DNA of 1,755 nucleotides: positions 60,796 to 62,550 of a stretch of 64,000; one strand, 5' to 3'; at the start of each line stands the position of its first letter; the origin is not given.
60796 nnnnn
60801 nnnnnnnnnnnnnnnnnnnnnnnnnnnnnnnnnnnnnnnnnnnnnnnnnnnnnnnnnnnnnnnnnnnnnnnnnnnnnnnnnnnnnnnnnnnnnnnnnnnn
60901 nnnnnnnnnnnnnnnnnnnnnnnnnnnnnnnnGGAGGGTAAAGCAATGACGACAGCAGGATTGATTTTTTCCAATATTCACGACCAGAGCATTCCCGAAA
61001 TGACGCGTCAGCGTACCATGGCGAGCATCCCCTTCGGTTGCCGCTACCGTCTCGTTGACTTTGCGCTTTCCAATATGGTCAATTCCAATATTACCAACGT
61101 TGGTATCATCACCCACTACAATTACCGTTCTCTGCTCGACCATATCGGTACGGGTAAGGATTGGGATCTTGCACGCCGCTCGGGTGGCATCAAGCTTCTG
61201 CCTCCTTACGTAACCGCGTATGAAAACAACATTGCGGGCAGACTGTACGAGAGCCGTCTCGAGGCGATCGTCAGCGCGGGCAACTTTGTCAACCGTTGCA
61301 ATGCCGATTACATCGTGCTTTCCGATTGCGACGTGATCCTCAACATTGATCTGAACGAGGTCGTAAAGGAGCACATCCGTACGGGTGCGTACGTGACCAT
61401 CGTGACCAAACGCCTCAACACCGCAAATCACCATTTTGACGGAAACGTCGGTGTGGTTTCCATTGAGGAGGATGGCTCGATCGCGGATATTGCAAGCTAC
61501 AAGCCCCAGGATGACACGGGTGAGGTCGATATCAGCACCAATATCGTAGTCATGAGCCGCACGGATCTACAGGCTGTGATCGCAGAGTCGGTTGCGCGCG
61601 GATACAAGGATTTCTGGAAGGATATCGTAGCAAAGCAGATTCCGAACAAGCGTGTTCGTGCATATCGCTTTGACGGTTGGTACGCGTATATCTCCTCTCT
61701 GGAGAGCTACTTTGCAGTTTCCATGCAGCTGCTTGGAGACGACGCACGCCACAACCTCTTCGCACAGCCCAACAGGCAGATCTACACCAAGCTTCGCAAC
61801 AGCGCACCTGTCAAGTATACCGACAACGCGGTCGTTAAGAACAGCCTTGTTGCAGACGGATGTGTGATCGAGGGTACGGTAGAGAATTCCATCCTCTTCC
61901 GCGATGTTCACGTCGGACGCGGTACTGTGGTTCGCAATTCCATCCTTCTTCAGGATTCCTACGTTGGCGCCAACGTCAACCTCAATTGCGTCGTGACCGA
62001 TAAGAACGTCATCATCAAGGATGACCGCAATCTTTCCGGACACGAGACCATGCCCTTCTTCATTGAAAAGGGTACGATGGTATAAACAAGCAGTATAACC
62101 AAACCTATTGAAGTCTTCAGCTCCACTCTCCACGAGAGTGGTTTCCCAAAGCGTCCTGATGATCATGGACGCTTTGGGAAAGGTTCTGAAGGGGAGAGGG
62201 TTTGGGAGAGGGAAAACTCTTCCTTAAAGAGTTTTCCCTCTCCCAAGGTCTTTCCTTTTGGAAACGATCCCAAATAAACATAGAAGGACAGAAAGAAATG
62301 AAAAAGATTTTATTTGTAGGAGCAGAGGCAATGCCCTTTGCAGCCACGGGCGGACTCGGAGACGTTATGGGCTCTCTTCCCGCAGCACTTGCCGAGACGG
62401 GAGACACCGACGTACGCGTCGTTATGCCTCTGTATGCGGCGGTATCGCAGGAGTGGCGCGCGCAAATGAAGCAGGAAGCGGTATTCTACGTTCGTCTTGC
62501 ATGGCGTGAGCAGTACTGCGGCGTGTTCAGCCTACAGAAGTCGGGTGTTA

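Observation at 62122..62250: Undescribed family of structured intercistronic elements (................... hairpin): glgD-glgA copy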

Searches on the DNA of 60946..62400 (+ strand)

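Call 19: search_rna_families(source=window, start=62000, end=62400, threshold=evalue, max_evalue=10)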
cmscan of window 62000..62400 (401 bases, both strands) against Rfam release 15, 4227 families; matches with E-value up to 10: 50.
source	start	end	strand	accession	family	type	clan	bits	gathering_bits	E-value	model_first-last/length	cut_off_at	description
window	62185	62262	+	RF03360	mir-3156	Gene; miRNA;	-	36.3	76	9.1e-06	1-77/77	no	mir-3156 microRNA precursor family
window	62205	62321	-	RF01480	rli52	Cis-reg;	-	35.9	70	0.00065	1-95/95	no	Listeria sRNA rli52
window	62182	62265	+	RF03906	mir-3199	Gene; miRNA;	-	32.4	100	0.00055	1-87/87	no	mir-3199 microRNA precursor family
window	62196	62252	+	RF03799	mir-3202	Gene; miRNA;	-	31.6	90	7.9e-05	1-79/79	no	mir-3202 microRNA precursor family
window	62188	62259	-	RF03360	mir-3156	Gene; miRNA;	-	31.4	76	0.00019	1-77/77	no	mir-3156 microRNA precursor family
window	62190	62258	+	RF00771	mir-185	Gene; miRNA;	-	30.6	60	0.00063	1-79/79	no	mir-185 microRNA precursor family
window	62185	62262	+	RF03616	MIR1888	Gene; miRNA;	-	30.4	72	0.00038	1-101/101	no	MIR1888 microRNA precursor family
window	62176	62272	+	RF02409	snoR125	Gene; snRNA; snoRNA; CD-box;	-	28.2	100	0.00012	1-200/200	no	Small nucleolar RNA snoR125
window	62201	62247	+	RF04134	MIR7504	Gene; miRNA;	-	27.5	83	0.0077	1-124/124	no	MIR7504 microRNA precursor family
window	62171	62284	+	RF04124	MIR8565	Gene; miRNA;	-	25.4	136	0.022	1-154/154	no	MIR8565 microRNA precursor family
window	62189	62259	+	RF03379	mir-4667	Gene; miRNA;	-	24.4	68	0.039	1-93/93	no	mir-4667 microRNA precursor family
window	62190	62258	+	RF00981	mir-939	Gene; miRNA;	-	24.4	84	0.047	1-82/82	no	mir-939 microRNA precursor family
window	62202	62246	-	RF03994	mir-7558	Gene; miRNA;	-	23.9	80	0.024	3-47/51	no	mir-7558 microRNA precursor family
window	62179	62270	+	RF04164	MIR1507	Gene; miRNA;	-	23.6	73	0.0044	1-107/107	no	MIR1507 microRNA precursor family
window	62183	62265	-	RF03527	mir-3072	Gene; miRNA;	-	22.2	86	0.27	1-83/83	no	mir-3072 microRNA precursor family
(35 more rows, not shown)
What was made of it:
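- On Any Rfam 15 family: The best sub-threshold hit is mir-3156, 36 bits against a threshold of 76 (call 19).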

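Call 28: build_rna_model(alignment_id=A3)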
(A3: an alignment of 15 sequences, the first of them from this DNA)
Model R1 built from alignment A3 (15 sequences, 93 columns); structure: RNAalifold consensus.
model positions 82; base pairs 18; branch points 0; effective number of sequences 2.97; information 0.692 bits per position. Calibrated on 0.2 Mb of random sequence (short: E-values are rough).
structure used (alignment columns):
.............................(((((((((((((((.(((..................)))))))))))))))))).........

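Call 29: search_with_rna_model(model_id=R1, sources=[window, L001, L002, L003, L004, L005, L006, L007, L008, L009, L010, L011, L012, L013, L014, L015, L016, L017, L018, L019], max_evalue=10)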
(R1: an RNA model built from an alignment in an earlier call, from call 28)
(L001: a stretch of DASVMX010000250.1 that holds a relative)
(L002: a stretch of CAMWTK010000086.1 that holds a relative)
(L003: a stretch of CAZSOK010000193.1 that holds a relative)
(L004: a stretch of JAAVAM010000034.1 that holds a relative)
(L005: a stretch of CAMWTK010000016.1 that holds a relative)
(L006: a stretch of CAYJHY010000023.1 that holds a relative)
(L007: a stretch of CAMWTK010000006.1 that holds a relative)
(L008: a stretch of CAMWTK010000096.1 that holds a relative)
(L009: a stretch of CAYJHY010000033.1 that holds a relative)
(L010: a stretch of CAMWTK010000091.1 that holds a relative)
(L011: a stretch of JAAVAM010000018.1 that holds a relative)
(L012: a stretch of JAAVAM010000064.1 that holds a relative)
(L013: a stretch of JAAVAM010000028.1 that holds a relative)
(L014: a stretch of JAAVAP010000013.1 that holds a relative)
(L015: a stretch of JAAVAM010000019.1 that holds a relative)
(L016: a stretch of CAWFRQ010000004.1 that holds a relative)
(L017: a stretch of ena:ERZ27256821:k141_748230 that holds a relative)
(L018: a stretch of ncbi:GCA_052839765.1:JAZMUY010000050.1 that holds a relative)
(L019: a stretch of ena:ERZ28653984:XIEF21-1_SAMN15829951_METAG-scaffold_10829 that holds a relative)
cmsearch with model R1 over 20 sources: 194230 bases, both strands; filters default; matches with E-value up to 10: 70.
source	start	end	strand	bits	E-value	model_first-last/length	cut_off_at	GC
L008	1574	1655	+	98.3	2.5e-23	1-82/82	no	0.56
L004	1985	2066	+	97.1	5.3e-23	1-82/82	no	0.57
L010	169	250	-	96.3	8.5e-23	1-82/82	no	0.59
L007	6150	6231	+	96.1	9.3e-23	1-82/82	no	0.56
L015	5378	5459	+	94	3.4e-22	1-82/82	no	0.55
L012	1021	1103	-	91.7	1.3e-21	1-82/82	no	0.59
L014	1787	1868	-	89.7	4.6e-21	1-82/82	no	0.52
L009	7585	7668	+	80.3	1.2e-18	1-82/82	no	0.45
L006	6685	6768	+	79.8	1.7e-18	1-82/82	no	0.46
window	62179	62254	+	79.6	2e-18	1-82/82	no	0.47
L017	9882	9957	+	79.6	2e-18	1-82/82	no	0.47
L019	2288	2363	+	79.6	2e-18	1-82/82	no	0.47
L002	1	63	+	75.3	2.6e-17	20-82/82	5'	0.51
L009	2268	2350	-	73.4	8.2e-17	1-82/82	no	0.46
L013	528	597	+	73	1e-16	1-82/82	no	0.56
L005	792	852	-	69.2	9.7e-16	22-82/82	5'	0.56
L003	1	61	+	65.7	8e-15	23-82/82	5'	0.49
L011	5191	5259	+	63.6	2.9e-14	1-82/82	no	0.54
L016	1826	1899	-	52.3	2.6e-11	1-82/82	no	0.41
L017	9897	9972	-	49.2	1.7e-10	1-82/82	no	0.46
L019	2303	2378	-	49.2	1.7e-10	1-82/82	no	0.46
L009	7600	7669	-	48.3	2.9e-10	1-82/82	no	0.41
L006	6700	6772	-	46.6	7.8e-10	1-82/82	no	0.47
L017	18959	19029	-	46.1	1.1e-09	1-82/82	no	0.44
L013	531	608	-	44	3.8e-09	1-82/82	no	0.53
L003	1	53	-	43.5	5e-09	24-75/82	no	0.51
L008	1589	1657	-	43.5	5.2e-09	1-82/82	no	0.55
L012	1003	1088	+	43.5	5.2e-09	1-82/82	no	0.6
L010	151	235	+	43.3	5.6e-09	1-82/82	no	0.6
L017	18721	18796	-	43.2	6e-09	1-82/82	no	0.54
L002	4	55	-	43.1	6.6e-09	24-75/82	no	0.54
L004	2007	2058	-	43.1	6.6e-09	24-75/82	no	0.54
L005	800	851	+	43.1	6.6e-09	24-75/82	no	0.54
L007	6173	6223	-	42.9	7.2e-09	24-74/82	no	0.55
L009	2267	2335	+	42.1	1.2e-08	1-82/82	no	0.46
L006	1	55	+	41.1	2.2e-08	30-82/82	5'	0.45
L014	1784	1853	+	41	2.4e-08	1-82/82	no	0.51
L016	1824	1882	+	40.4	3.4e-08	1-82/82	no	0.42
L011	5202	5250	-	40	4.3e-08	25-73/82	no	0.57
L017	18944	19014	+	36.9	2.8e-07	1-82/82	no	0.44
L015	5400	5451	-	36.7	3e-07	24-75/82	no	0.52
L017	18705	18780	+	36.3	4e-07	1-82/82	no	0.54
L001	1322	1382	-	33.1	2.7e-06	1-82/82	no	0.3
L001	1316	1376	+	31.7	6.1e-06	1-82/82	no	0.3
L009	7370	7447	-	29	3.1e-05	1-82/82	no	0.45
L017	14010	14084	-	28.2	5.1e-05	1-82/82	no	0.51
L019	6416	6490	-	28.2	5.1e-05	1-82/82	no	0.51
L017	13995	14069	+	28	5.7e-05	1-82/82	no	0.56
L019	6401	6475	+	28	5.7e-05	1-82/82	no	0.56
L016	4626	4675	+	25.8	0.00021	1-82/82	no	0.52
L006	1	57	-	24.9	0.00037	1-68/82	3'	0.44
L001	128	206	+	23.7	0.00075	24-81/82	no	0.53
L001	123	199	-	23.3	0.00094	24-79/82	no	0.55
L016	4627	4677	-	23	0.0012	1-82/82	no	0.53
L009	7380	7424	+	22.7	0.0013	28-70/82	no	0.49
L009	6219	6288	-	20.7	0.0046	1-82/82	no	0.34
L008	1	44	-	15.8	0.085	1-44/82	3'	0.64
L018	6916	6987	+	10.8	1.8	1-82/82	no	0.58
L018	7357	7390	+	10.3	2.4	27-71/82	no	0.38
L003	2342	2377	+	9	5.2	28-70/82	no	0.47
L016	1761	1809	-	8.9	5.6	1-82/82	no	0.49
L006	4027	4073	-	8.3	8.1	1-82/82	no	0.49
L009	3988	4051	+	8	9.7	1-82/82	no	0.44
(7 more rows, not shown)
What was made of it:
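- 62202..62246 (+): hp2 module, a 20-bp perfect hairpin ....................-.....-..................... Covariance-model hit of 79.6 bits (call 29).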

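Call 37: search_dna_similar(query=window:62120-62270:+, collection=plasmids, mode=distant, max_evalue=0.01)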
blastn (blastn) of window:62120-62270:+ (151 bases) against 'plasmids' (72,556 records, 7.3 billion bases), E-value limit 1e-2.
No match.

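Call 38: search_dna_similar(query=window:62120-62270:+, collection=phages, mode=distant, max_evalue=0.01)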
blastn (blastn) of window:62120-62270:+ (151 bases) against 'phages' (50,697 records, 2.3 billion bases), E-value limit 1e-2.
No match.

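Call 54: search_with_rna_model(model_id=R1, sources=[L075, L076, L077, L078, L079, L080, L081, L082, L083, L084, L018], max_evalue=1)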
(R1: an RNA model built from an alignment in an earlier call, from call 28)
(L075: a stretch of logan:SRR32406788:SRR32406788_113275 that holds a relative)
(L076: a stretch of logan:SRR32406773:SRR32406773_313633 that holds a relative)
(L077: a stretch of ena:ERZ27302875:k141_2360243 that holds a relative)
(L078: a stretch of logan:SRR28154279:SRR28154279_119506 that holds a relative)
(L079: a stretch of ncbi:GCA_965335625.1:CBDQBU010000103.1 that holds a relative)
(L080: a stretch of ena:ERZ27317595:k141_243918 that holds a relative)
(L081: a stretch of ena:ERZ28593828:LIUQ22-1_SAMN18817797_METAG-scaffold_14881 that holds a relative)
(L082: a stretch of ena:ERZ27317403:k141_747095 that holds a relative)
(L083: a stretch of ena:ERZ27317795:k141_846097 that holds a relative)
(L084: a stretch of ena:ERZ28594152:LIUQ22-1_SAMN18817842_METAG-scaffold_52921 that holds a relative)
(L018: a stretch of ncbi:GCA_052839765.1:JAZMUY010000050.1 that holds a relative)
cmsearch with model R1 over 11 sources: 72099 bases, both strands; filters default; matches with E-value up to 1: 25.
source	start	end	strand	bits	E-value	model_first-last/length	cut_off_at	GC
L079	12736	12811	+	59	1.7e-13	1-82/82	no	0.46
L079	12751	12826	-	39.5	2.1e-08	1-82/82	no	0.47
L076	2019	2087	+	32.6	1.4e-06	1-82/82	no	0.42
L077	433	498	+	29.2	1e-05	1-82/82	no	0.48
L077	17706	17772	-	28.7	1.4e-05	1-82/82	no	0.39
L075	4007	4071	+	25.6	8.9e-05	1-82/82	no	0.51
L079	296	360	+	24.6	0.00016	1-82/82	no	0.32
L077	14632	14702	+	23.9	0.00025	1-82/82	no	0.54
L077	14651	14710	-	23.9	0.00026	1-82/82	no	0.5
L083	1671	1723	+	21.9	0.00081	1-82/82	no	0.32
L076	2034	2102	-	20.5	0.0019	1-82/82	no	0.36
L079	442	504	+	19.7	0.0031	1-82/82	no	0.38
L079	16411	16462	+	19.2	0.0042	1-82/82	no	0.38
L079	12513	12575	-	18.8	0.0053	1-82/82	no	0.38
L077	447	509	-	18.2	0.0078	1-82/82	no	0.46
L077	17696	17756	+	17.4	0.012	1-82/82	no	0.36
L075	4014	4086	-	16.8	0.017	1-82/82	no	0.49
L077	15203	15235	-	15.4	0.041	33-65/82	no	0.3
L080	8047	8144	-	11.4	0.47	1-82/82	no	0.56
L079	459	516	-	11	0.58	1-82/82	no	0.4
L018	6916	6987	+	10.8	0.66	1-82/82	no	0.58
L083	1284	1381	-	10.7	0.72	1-82/82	no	0.57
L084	1318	1415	-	10.7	0.72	1-82/82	no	0.57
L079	13237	13272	+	10.4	0.81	34-64/82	no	0.36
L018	7357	7390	+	10.3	0.88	27-71/82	no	0.38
